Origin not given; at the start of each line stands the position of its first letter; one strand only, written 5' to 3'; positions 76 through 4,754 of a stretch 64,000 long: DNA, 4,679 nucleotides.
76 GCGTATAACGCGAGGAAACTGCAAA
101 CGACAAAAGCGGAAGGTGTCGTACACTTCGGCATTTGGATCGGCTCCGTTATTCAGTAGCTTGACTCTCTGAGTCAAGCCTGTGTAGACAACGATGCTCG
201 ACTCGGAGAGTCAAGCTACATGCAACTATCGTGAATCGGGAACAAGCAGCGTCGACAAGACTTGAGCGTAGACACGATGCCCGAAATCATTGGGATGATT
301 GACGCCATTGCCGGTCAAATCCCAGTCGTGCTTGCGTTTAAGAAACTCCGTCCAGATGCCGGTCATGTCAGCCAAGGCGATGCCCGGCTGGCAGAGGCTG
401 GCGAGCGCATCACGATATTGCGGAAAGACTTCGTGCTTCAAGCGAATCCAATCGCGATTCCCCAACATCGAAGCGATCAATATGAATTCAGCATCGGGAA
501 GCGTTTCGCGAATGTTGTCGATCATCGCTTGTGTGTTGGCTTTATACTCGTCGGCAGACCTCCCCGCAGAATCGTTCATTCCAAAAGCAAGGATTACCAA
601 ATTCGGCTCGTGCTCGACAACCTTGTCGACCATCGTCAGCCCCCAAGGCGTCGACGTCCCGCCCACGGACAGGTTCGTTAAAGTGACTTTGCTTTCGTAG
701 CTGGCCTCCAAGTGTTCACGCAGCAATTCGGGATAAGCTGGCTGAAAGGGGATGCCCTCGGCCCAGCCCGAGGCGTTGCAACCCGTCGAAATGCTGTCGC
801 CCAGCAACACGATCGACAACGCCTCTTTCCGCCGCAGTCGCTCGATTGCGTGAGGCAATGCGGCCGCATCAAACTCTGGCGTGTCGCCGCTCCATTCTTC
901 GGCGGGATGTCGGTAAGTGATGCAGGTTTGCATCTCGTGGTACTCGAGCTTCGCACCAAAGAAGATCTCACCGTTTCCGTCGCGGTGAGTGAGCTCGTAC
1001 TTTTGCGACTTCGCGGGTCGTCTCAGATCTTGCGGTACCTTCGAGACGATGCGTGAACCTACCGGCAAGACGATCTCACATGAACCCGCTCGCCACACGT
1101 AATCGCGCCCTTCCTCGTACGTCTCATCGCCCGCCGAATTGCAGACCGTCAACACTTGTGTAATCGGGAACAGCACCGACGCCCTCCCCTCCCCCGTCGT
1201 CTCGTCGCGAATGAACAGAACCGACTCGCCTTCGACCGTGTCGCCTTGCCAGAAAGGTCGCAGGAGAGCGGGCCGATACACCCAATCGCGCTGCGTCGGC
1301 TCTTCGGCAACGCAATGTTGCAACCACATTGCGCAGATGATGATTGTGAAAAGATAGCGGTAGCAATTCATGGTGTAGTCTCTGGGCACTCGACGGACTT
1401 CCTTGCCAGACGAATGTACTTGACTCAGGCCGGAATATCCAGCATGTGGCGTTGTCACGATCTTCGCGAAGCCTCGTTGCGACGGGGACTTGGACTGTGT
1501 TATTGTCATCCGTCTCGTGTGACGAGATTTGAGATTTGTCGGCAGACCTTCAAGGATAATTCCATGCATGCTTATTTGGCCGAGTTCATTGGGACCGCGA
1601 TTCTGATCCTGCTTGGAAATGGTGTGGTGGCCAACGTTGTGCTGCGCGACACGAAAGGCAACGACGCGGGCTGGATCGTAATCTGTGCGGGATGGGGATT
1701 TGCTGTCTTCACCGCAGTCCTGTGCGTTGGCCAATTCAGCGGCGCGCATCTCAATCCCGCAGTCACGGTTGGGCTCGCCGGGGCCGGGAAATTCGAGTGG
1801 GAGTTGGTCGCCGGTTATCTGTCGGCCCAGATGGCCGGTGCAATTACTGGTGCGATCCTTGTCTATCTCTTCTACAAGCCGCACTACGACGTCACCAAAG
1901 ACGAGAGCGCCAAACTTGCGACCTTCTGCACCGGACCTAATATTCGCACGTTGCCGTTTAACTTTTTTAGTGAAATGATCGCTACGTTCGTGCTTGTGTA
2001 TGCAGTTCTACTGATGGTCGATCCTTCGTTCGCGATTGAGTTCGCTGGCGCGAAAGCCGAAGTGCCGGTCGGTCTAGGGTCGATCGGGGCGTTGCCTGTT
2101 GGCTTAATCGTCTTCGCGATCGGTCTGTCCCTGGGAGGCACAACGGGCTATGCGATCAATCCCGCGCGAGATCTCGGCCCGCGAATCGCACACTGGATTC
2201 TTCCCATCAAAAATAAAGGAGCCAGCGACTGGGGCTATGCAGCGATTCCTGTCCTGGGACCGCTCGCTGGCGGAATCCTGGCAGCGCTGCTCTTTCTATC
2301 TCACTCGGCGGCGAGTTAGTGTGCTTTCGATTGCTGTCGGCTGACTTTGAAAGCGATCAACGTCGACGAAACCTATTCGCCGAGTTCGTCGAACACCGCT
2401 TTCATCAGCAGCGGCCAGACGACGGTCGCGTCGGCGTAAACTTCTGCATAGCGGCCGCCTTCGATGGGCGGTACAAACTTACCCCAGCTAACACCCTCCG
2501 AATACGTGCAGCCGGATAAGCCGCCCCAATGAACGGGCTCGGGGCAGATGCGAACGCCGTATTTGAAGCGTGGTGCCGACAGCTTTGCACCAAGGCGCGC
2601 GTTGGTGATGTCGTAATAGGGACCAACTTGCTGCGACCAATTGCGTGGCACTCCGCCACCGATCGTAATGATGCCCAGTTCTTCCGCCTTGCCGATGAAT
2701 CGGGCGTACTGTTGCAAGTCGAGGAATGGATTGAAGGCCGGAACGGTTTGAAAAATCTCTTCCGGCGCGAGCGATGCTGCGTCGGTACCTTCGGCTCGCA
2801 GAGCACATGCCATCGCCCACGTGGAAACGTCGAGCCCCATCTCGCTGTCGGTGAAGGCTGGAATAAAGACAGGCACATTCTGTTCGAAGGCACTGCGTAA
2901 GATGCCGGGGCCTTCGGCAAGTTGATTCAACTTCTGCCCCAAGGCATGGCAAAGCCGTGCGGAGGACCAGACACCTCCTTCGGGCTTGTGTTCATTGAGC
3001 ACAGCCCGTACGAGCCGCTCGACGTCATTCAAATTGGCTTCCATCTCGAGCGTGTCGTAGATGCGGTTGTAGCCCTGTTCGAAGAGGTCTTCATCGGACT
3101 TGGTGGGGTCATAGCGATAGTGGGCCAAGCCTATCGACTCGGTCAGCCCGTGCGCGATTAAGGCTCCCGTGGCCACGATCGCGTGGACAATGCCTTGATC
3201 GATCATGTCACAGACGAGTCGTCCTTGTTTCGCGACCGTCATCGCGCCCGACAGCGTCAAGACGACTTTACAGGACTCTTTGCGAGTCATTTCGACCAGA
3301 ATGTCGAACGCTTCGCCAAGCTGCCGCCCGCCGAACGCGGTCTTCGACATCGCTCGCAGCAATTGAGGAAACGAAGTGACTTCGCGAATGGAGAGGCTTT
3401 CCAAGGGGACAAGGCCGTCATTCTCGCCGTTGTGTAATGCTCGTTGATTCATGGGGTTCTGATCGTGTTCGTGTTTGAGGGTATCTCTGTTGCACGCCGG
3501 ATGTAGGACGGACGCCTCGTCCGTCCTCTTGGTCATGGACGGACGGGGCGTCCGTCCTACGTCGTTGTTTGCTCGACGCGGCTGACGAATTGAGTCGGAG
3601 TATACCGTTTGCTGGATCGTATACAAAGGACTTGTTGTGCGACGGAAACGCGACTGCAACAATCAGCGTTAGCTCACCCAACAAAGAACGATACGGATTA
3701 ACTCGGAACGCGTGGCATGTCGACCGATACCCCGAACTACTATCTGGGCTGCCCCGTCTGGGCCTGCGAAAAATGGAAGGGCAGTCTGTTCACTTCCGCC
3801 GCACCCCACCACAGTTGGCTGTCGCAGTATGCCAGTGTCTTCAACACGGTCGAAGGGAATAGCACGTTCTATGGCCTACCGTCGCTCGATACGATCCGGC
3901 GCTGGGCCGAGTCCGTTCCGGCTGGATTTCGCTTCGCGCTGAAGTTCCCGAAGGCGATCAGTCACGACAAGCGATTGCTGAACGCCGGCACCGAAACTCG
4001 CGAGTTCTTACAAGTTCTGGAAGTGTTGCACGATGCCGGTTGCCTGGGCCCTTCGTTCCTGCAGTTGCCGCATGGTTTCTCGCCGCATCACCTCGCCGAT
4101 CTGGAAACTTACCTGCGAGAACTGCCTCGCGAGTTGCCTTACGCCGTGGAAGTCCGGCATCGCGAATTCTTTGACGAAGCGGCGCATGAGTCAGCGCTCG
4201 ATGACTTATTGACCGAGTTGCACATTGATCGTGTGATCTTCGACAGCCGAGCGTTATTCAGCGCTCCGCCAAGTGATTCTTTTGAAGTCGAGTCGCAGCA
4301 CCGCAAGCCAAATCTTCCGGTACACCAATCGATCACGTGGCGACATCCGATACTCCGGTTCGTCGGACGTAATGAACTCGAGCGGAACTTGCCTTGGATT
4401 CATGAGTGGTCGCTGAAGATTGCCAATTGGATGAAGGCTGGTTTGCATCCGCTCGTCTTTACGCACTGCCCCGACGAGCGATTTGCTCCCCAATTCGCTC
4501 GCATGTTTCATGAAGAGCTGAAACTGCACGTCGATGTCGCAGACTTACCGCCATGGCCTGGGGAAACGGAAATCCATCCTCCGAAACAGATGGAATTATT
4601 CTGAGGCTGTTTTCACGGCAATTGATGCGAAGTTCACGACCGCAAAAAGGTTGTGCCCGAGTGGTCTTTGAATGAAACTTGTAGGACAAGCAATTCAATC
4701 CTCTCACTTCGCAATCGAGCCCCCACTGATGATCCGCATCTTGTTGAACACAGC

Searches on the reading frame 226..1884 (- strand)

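Call 48: search_protein_families(library=pfam, proteins=[window:226-1884:-], max_evalue=0.00001)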
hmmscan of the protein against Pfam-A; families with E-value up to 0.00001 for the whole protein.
window:226-1884:- (552 aa): 2 families
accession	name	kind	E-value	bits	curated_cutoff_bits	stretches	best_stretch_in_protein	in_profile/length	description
PF13472.12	Lipase_GDSL_2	-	3.5e-21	76.9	32.9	1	361-538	2-178/178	GDSL-like Lipase/Acylhydrolase family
PF00657.28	Lipase_GDSL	-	5.2e-09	37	23.6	1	358-467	1-121/208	GDSL-like Lipase/Acylhydrolase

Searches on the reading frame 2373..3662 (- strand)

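Call 48: search_protein_families(library=pfam, proteins=[window:2373-3662:-], max_evalue=0.00001)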
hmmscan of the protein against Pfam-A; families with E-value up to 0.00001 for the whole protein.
window:2373-3662:- (429 aa): 1 family
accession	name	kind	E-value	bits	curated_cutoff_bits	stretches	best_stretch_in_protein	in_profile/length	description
PF01916.23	DS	-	3.2e-74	250.3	27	1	100-422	1-287/288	Deoxyhypusine synthase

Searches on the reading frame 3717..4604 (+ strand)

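Call 48: search_protein_families(library=pfam, proteins=[window:3717-4604:+], max_evalue=0.00001)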
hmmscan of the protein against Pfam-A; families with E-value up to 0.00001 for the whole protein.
window:3717-4604:+ (295 aa): 1 family
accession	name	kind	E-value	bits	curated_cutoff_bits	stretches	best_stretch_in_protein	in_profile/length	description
PF01904.24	DUF72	-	4e-49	168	25.3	1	28-266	4-216/217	Protein of unknown function DUF72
